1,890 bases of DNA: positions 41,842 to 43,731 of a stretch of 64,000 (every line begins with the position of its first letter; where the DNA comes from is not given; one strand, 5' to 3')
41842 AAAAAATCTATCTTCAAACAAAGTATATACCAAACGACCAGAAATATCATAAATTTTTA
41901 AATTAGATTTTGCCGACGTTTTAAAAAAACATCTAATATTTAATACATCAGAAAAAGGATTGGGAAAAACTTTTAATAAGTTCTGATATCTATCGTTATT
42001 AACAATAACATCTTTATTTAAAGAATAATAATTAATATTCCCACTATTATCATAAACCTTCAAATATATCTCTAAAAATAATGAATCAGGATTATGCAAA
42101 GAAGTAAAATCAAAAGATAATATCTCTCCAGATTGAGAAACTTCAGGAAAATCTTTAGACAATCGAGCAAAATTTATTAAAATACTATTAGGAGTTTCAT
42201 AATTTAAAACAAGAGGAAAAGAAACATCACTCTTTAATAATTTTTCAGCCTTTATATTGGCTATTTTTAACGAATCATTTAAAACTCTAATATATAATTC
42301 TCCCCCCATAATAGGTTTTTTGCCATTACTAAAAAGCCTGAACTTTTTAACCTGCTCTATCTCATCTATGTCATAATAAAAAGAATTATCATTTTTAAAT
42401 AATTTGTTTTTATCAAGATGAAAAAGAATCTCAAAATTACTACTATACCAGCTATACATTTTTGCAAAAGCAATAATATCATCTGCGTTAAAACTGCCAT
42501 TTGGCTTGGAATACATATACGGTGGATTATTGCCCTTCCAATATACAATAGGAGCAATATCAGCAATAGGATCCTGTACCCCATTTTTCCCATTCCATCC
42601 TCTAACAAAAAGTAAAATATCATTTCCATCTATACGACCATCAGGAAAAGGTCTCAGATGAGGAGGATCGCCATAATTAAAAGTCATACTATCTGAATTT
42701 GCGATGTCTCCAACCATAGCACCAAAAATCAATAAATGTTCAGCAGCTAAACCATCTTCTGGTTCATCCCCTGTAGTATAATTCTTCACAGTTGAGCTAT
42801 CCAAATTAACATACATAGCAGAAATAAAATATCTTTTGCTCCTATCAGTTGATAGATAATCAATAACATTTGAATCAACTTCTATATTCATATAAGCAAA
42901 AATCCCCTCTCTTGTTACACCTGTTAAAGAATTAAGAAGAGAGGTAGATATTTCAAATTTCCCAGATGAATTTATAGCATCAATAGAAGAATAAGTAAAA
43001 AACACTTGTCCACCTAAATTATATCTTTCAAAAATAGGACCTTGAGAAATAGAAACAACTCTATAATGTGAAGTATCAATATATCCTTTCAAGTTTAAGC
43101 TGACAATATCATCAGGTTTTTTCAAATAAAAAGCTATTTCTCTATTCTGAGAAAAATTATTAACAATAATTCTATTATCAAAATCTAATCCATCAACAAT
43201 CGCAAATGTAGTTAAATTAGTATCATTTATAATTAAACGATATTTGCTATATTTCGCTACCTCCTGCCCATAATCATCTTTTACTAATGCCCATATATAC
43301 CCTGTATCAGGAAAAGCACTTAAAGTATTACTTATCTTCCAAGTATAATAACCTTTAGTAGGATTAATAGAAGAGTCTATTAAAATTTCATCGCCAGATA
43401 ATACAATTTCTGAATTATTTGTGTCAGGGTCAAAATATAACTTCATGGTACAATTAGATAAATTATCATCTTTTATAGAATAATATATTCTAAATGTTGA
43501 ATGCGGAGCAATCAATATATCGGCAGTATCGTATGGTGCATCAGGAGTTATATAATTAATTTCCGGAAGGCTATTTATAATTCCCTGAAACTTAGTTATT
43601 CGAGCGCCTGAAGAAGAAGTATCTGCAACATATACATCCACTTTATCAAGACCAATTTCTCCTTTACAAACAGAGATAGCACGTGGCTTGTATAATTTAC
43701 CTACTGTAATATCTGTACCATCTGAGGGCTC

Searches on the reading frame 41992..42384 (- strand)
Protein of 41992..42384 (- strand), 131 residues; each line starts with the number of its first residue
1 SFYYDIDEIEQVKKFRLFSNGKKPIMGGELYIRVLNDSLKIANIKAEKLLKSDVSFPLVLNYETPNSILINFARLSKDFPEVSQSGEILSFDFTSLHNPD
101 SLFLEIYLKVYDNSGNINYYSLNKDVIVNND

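Call 87: search_protein_families(library=pfam, proteins=[window:41992-42384:-], max_evalue=5)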
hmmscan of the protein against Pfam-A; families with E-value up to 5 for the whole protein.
window:41992-42384:- (131 aa): 1 family
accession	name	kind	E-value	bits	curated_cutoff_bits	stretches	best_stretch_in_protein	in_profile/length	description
PF21032.3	PROPPIN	-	0.037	13.6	30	1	33-97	100-162/345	PROPPIN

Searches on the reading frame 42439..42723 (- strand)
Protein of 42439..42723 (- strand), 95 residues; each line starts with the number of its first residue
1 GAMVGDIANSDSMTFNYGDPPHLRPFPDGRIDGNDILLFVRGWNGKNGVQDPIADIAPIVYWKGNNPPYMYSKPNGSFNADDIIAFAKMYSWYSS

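Call 85: search_solved_structures(query=A7, max_evalue=10, show_alignments=2)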
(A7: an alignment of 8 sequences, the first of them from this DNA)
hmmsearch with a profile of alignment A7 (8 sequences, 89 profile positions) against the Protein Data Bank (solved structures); distinct sequences matched with E-value up to 10: 7.
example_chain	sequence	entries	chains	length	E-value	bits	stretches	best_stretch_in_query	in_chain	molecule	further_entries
6yvu_B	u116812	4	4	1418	0.097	16.1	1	22-66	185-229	Structural maintenance of chromosomes protein 4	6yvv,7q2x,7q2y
6yvd_D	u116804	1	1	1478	0.1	16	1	22-66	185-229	Structural maintenance of chromosomes protein 4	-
7qen_B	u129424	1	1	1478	0.1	16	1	22-66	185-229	Structural maintenance of chromosomes protein 4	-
3or1_B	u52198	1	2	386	0.32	14.4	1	38-78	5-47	Sulfite reductase beta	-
3or2_B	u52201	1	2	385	0.49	13.8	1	38-78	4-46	Sulfite redcutase subunit beta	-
7mfw_A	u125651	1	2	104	0.51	13.8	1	13-55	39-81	Canoe,Echinoid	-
6yfq_AA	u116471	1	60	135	0.8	13.1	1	30-57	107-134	coat protein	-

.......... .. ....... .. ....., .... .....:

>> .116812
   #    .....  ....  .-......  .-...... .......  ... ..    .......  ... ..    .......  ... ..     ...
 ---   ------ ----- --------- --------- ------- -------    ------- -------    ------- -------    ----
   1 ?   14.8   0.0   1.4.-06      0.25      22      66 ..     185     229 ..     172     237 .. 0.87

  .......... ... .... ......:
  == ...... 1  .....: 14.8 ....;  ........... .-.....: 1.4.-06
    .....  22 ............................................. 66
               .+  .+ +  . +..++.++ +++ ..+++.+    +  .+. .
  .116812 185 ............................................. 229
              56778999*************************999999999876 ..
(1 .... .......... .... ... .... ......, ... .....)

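Call 86: search_protein_families(library=ncbifam, alignment_id=A7, max_evalue=0.01)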
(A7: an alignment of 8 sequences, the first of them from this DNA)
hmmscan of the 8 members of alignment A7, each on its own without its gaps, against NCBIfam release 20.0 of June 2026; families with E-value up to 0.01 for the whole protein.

A. member 1, seq(95 aa): 1 family
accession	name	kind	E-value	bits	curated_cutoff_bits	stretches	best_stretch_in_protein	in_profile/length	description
NF041540.1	dockerin_GC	domain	1.5e-06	28.5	29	1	24-90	11-63/67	GC-type dockerin domain-anchored protein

B. families by the number of members that match (of 8 scanned): 1 family
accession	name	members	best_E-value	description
NF041540.1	dockerin_GC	6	1.5e-06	GC-type dockerin domain-anchored protein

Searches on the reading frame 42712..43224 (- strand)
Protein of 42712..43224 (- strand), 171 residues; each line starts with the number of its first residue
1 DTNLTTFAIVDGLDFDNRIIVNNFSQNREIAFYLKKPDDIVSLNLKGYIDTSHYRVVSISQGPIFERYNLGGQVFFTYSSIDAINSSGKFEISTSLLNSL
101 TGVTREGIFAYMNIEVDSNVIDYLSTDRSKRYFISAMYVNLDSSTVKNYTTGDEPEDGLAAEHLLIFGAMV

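Call 87: search_protein_families(library=pfam, proteins=[window:42712-43224:-], max_evalue=5)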
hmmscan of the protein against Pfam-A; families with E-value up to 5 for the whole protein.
window:42712-43224:- (171 aa): 0 families

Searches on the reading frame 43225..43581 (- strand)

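Call 87: search_protein_families(library=pfam, proteins=[window:43225-43581:-], max_evalue=5)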
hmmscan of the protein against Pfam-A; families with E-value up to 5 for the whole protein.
window:43225-43581:- (119 aa): 2 families
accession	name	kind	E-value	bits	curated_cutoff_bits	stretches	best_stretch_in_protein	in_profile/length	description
PF10342.15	Kre9_KNH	-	0.13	13.4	24.6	1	28-113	12-90/94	Kre9/KNH-like N-terminal Ig-like domain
PF09394.16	Inhibitor_I42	-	0.14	12.9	27.2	0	87-103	12-28/91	Chagasin family peptidase inhibitor I42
